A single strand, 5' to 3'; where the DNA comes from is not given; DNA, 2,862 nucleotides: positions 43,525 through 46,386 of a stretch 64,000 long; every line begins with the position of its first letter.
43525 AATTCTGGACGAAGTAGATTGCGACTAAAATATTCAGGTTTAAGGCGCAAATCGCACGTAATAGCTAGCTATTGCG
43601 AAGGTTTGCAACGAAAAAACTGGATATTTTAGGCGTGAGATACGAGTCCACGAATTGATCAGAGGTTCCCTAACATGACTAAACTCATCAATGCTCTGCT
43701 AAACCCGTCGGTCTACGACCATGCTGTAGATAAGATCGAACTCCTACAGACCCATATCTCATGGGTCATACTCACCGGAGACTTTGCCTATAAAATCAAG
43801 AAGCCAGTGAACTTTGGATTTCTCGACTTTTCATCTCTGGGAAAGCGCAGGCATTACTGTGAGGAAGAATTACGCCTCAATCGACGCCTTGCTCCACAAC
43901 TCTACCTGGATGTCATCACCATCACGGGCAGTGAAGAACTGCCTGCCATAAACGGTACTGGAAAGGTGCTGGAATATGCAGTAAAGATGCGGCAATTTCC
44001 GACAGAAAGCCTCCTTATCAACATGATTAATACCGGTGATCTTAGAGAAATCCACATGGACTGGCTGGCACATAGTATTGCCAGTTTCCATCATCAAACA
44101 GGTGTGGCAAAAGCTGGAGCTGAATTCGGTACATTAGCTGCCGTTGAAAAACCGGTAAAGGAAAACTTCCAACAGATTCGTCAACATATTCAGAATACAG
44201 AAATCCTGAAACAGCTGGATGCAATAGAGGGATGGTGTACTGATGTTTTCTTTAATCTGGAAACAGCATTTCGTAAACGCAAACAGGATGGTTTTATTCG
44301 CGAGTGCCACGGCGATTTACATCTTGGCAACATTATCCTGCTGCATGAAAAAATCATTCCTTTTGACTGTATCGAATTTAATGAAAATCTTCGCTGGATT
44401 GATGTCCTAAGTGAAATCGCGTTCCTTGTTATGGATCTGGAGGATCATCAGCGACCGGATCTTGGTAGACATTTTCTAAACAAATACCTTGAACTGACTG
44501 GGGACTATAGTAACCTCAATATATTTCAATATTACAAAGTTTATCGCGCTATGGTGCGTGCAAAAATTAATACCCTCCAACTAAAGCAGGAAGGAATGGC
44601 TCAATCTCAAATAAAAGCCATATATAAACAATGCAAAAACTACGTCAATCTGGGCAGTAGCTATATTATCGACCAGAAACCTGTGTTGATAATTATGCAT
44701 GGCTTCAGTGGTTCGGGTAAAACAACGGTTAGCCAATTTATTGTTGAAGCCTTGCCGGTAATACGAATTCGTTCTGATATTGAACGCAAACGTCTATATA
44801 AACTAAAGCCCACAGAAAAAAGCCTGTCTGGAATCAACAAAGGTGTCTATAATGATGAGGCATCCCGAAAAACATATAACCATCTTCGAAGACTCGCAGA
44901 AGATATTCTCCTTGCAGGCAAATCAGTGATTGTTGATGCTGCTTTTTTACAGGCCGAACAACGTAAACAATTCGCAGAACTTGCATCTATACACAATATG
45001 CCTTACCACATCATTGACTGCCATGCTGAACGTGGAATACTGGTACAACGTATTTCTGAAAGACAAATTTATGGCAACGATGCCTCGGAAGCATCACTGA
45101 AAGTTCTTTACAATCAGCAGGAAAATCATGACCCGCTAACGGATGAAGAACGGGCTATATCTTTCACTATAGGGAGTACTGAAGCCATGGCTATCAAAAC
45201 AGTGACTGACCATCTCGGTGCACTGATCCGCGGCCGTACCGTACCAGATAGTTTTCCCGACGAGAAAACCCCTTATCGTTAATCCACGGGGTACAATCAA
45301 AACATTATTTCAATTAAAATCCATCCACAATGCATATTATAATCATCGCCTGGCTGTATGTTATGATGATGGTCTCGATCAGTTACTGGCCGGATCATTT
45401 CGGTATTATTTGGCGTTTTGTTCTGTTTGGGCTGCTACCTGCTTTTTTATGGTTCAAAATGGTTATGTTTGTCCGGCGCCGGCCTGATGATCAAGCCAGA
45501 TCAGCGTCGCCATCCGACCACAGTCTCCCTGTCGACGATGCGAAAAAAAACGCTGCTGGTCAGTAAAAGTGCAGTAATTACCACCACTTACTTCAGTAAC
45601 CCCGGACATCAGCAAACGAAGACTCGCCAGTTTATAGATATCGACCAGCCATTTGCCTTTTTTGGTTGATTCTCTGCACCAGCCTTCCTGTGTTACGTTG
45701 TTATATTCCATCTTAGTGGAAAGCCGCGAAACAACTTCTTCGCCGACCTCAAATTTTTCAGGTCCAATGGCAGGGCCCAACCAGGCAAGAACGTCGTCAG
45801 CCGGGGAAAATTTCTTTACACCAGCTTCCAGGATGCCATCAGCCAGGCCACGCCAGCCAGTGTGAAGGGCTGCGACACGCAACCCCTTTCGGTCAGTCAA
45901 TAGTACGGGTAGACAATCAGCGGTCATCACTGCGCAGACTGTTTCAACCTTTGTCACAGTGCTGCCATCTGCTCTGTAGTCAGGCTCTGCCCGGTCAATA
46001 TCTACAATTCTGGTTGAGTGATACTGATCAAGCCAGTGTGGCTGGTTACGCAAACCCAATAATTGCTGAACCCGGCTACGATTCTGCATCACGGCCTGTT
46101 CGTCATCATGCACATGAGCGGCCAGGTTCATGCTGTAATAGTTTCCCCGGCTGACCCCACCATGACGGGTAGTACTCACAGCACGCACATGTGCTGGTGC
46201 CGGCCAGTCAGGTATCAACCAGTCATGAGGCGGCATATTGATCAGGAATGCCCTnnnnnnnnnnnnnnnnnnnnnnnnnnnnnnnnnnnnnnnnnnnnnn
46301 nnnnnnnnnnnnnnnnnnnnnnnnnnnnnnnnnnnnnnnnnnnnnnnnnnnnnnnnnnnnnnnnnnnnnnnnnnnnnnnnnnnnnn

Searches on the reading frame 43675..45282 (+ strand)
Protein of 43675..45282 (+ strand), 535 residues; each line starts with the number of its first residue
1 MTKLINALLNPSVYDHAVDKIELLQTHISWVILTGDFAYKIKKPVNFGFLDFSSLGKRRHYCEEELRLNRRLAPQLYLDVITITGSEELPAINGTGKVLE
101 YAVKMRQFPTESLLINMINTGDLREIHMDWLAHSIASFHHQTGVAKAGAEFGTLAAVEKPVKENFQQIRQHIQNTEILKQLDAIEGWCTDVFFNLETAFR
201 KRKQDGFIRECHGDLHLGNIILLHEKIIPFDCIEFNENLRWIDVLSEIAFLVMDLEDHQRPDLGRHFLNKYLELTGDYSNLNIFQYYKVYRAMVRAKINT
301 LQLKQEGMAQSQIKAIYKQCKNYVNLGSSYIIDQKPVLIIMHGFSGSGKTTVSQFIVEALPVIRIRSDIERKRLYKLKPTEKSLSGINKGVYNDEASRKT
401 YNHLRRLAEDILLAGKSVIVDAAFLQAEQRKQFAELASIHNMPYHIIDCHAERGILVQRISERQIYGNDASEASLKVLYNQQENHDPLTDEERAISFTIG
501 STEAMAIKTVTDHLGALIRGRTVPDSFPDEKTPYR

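Call 8: find_encoding_contigs(protein=window:43675-45282:+, flank=10000, max_places=6)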
Protein window:43675-45282:+ (535 aa): 3 contigs read that carry it; 1 place shown.
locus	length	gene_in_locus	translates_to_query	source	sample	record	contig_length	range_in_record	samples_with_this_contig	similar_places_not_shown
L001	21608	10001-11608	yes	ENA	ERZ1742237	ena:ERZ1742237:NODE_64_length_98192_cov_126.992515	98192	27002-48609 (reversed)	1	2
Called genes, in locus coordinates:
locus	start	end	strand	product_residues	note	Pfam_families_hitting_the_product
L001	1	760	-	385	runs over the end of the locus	PF12867:DinB_2, PF03781:FGE-sulfatase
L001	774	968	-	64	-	-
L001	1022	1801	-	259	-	PF13230:GATase_4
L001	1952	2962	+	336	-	PF10017:Methyltransf_33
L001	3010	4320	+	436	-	PF07690:MFS_1 (weak), PF00083:Sugar_tr (faint), PF11700:ATG22, PF07690:MFS_1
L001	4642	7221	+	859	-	PF02861:Clp_N, PF23569:NBD_SMAX1 (weak), PF00004:AAA, PF17871:AAA_lid_9, PF00004:AAA, PF07724:AAA_2, PF07728:AAA_5, PF10431:ClpB_D2-small, +8 more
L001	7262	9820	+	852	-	PF05359:DUF748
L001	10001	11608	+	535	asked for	PF06414:Zeta_toxin (faint), PF13671:AAA_33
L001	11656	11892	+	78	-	-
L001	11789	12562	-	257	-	PF02578:Cu-oxidase_4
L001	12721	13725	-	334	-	PF01479:S4, PF00849:PseudoU_synth_2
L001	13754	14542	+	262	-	PF13512:TPR_18, PF13174:TPR_6 (faint), PF13525:YfiO, PF13428:TPR_14 (faint), PF13432:TPR_16 (weak)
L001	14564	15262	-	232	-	PF01648:ACPS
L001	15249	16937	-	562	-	PF00795:CN_hydrolase, PF02540:NAD_synthase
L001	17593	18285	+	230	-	PF03588:Leu_Phe_trans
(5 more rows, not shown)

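Call 9: search_protein_families(library=pfam, proteins=[window:43675-45282:+])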
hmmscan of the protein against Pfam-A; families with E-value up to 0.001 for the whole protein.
window:43675-45282:+ (535 aa): 5 families
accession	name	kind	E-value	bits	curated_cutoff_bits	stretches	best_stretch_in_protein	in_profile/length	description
PF13671.12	AAA_33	-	5.1e-34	118.1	27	1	338-488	1-143/143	AAA domain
PF06414.18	Zeta_toxin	-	1.5e-05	25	22.3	1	333-446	13-126/199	Zeta toxin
PF08433.16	KTI12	-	2.6e-05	24.3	22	1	338-465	3-121/271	Chromatin associated protein KTI12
PF13238.12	AAA_18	-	0.00024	22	29.4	1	339-465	1-118/128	AAA domain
PF13401.12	AAA_22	-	0.00044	21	27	0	338-442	7-110/130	AAA domain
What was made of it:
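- Tried and rejected: I rejected it because the gene content is gammaproteobacterial: BamC, single-chain PurL, aat and bpt (calls 8, 9).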

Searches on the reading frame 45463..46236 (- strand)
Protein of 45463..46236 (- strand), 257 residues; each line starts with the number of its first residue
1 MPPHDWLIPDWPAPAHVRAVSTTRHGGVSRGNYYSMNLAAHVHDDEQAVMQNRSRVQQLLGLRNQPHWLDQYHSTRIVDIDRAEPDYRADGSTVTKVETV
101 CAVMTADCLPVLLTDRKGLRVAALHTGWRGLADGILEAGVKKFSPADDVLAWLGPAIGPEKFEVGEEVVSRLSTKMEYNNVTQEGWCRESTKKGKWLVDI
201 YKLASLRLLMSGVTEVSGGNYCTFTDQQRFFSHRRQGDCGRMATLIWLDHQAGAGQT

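Call 9: search_protein_families(library=pfam, proteins=[window:45463-46236:-])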
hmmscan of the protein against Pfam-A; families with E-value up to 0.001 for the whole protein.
window:45463-46236:- (257 aa): 1 family
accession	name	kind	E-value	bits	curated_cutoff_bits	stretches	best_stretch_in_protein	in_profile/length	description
PF02578.20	Cu-oxidase_4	-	1.1e-69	235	22.9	1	22-247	1-238/238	Multi-copper polyphenol oxidoreductase laccase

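Call 49: find_homologous_proteins(query=window:45463-46236:-, max_evalue=1e-40)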
Query window:45463-46236:- (257 aa): 7494 proteins with E <= 1e-40 among 8000 candidates; the best 120 are listed.
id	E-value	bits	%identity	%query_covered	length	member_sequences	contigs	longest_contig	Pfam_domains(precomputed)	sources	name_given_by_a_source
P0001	1.7e-175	600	100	100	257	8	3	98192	PF02578.21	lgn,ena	-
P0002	3.6e-145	500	84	100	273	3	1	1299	PF02578.21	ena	-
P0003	1.1e-142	492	85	96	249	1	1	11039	PF02578.21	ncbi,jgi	-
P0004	1.3e-142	492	86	96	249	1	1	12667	PF02578.21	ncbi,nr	ncbi:MAG: peptidoglycan editing factor PgeF [Gammaproteobacteria bacterium]|nr:MAG: peptidoglycan ed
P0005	7.4e-139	480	83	96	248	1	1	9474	PF02578.21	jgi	-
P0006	2.8e-133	461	76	100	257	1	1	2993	PF02578.21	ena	-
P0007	2.9e-132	458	81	96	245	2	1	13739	PF02578.21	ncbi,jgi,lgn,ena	-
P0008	3.6e-130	451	78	99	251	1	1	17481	PF02578.21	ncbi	ncbi:MAG: peptidoglycan editing factor PgeF [Arenicellales bacterium]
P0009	1.4e-128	446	77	99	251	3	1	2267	PF02578.21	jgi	-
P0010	1.6e-128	446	78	96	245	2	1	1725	PF02578.21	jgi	-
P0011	1.6e-120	419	74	97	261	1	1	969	PF02578.21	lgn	-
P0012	4.9e-115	402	67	100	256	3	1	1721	PF02578.21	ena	-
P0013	9.0e-115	401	70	100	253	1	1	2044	PF02578.21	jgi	-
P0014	1.1e-114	400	68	100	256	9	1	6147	PF02578.21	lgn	-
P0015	1.1e-112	394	68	99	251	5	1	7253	PF02578.21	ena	-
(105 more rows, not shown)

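Call 50: find_encoding_contigs(protein=P0004, flank=3000, max_places=2)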
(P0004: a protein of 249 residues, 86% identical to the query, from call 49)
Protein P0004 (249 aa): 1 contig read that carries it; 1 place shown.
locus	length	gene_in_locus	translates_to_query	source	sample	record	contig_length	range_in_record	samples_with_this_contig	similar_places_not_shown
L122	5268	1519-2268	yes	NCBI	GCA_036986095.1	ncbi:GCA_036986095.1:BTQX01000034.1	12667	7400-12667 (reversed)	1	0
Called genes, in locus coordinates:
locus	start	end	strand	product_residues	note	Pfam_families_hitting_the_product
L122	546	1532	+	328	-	PF01479:S4, PF00849:PseudoU_synth_2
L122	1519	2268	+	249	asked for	PF02578:Cu-oxidase_4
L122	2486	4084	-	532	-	PF13207:AAA_17 (faint), PF06414:Zeta_toxin (weak), PF13238:AAA_18 (weak), PF13671:AAA_33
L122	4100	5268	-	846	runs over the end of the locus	PF05359:DUF748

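Call 51: find_encoding_contigs(protein=P0003, flank=3000, max_places=2)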
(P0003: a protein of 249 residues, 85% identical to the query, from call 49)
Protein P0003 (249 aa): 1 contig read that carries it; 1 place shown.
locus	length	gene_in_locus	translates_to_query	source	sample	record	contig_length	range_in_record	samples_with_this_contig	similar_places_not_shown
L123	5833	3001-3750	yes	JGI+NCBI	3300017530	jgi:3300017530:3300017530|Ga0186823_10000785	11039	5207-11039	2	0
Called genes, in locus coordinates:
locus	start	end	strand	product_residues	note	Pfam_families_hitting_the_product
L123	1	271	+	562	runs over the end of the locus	PF00795:CN_hydrolase, PF02540:NAD_synthase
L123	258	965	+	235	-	PF01648:ACPS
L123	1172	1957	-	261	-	PF13512:TPR_18, PF13174:TPR_6 (faint), PF13525:YfiO, PF13428:TPR_14 (faint), PF13432:TPR_16 (weak)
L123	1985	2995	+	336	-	PF01479:S4 (weak), PF00849:PseudoU_synth_2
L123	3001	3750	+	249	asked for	PF02578:Cu-oxidase_4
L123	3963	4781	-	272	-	PF13671:AAA_33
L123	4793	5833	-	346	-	?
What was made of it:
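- The DUF748/AAA_33 junction is empty in L122 and L123 (calls 50, 51).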

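Call 52: find_encoding_contigs(protein=P0008, flank=3000, max_places=2)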
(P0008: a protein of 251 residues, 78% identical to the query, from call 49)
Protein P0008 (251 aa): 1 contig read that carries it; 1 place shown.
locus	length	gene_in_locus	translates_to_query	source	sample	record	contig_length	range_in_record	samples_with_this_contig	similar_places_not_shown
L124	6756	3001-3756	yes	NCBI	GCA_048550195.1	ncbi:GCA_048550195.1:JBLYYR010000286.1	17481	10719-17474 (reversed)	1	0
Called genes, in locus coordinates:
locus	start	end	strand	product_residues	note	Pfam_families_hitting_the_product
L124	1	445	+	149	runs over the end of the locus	PF02540:NAD_synthase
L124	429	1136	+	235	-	PF01648:ACPS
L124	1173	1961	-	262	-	PF13512:TPR_18, PF13174:TPR_6 (faint), PF13525:YfiO, PF13428:TPR_14 (faint), PF13432:TPR_16 (weak)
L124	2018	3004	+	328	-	PF01479:S4, PF00849:PseudoU_synth_2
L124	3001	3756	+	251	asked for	PF02578:Cu-oxidase_4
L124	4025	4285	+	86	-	PF00563:EAL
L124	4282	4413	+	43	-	PF00563:EAL (weak)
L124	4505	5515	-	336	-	PF04087:DUF389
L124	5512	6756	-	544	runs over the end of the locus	PF01636:APH (weak), PF13671:AAA_33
